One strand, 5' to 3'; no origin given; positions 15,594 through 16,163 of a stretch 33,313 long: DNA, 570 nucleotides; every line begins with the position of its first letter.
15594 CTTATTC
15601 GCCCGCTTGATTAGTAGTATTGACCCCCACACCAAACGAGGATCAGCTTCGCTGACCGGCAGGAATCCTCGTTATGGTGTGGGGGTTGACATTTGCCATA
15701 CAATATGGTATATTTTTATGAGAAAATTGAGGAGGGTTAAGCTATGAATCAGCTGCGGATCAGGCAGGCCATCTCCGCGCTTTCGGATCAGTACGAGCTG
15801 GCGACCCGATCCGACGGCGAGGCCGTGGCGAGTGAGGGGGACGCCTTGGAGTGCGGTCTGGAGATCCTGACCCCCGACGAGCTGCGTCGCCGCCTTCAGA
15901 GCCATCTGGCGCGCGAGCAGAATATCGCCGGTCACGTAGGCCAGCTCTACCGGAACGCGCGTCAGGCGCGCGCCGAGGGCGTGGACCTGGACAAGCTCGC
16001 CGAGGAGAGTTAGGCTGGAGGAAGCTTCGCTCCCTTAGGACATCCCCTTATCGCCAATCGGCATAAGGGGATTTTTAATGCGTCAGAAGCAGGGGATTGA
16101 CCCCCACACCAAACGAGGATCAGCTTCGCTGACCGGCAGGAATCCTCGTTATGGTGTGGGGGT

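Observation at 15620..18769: Candidate novel module: palindrome-promoter cassettes, three GC3-rich micro-ORFs, a roughly 420-nt structured RNA and two tandem lipoprotein HExxH paralogs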

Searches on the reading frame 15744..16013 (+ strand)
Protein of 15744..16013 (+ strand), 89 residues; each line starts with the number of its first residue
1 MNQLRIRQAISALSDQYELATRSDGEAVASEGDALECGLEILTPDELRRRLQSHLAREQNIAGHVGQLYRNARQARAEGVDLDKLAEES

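Call 7: search_protein_families(library=pfam, max_evalue=1, proteins=[window:15744-16013:+])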
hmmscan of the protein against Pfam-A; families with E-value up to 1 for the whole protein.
window:15744-16013:+ (89 aa): 1 family
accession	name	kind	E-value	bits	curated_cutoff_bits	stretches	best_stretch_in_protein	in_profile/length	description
PF12060.13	DUF3541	-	0.14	11.4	28.2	1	6-75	29-96/330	Domain of unknown function (DUF3541)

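Call 15: find_encoding_contigs(protein=window:15744-16013:+, flank=10000, max_places=10)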
Protein window:15744-16013:+ (89 aa): 4 contigs read that carry it; 2 places shown.
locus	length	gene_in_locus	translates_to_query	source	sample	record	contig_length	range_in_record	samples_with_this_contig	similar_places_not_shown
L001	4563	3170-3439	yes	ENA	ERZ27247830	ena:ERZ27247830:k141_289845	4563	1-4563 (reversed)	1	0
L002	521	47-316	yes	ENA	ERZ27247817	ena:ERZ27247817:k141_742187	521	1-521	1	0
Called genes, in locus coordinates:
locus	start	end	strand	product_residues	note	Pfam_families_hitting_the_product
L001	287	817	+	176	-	PF14378:PAP2_3 (faint), PF01569:PAP2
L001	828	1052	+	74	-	-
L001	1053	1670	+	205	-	-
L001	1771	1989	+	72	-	-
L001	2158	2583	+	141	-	-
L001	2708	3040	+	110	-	-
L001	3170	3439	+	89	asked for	-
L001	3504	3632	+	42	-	-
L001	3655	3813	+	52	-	-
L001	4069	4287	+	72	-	-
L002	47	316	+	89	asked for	-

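Call 40: find_homologous_proteins(query=A5, max_evalue=0.01)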
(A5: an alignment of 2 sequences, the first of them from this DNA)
Query A5 (2 sequences) (89 aa, profile of the alignment): 2 proteins with E <= 0.01 among 80 candidates.
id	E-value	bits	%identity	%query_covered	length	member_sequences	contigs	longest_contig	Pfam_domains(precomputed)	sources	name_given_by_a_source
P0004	9.1e-48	178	100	100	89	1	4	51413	-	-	-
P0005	4.1e-32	128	54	69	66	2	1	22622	-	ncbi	-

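Call 62: search_protein_families(library=ncbifam, max_evalue=1, proteins=[window:15744-16013:+])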
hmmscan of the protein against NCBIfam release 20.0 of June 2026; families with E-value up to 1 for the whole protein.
window:15744-16013:+ (89 aa): 0 families

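Call 63: search_protein_families(library=phrogs, max_evalue=1, proteins=[window:15744-16013:+])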
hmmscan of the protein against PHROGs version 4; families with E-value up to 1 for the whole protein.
window:15744-16013:+ (89 aa): 0 families

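Call 64: search_protein_families(library=padloc, max_evalue=1, proteins=[window:15744-16013:+])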
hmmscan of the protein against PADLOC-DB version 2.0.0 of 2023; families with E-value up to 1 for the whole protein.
window:15744-16013:+ (89 aa): 0 families

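Call 83: predict_structure(alignment_id=A14)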
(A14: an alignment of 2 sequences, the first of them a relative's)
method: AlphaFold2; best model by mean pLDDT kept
length: 89 residues; sequences in the alignment: 2
mean_pLDDT: 68.0   pTM: 0.37
mean pLDDT of the five models: 68.0, 66.8, 62.6, 60.5, 57.7
residues with pLDDT >= 90: 0; 70-90: 43; 50-70: 34; < 50: 12
segments of 3 or more residues with pLDDT < 50: 16-19, 21-23
pLDDT, mean of each block of 10 residues (from residue 1): 52 51 52 66 76 80 83 84 66
secondary structure, 60 per line:
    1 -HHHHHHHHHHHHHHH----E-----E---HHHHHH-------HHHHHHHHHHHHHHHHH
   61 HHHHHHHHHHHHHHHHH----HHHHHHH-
elements in order: H2-16 H31-36 H44-77 H82-88

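Call 92: search_solved_structures(query=A5, max_evalue=10)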
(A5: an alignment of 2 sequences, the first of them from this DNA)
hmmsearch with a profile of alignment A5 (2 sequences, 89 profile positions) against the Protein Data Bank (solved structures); distinct sequences matched with E-value up to 10: 4.
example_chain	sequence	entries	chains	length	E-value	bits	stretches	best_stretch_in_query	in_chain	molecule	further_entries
9pat_C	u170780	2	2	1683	0.34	14.3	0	9-50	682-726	6-deoxyerythronolide-B synthase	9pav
1k5o_A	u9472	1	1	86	0.38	14.2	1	48-86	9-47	CPI-17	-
1j2m_A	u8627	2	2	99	0.47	13.8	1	48-86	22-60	17-kDa PKC-potentiated inhibitory protein of PP1 | Protein phosphatase 1 regulatory subunit 14A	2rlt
1j2n_A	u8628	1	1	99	0.61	13.5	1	48-86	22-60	17-kDa PKC-potentiated inhibitory protein of PP1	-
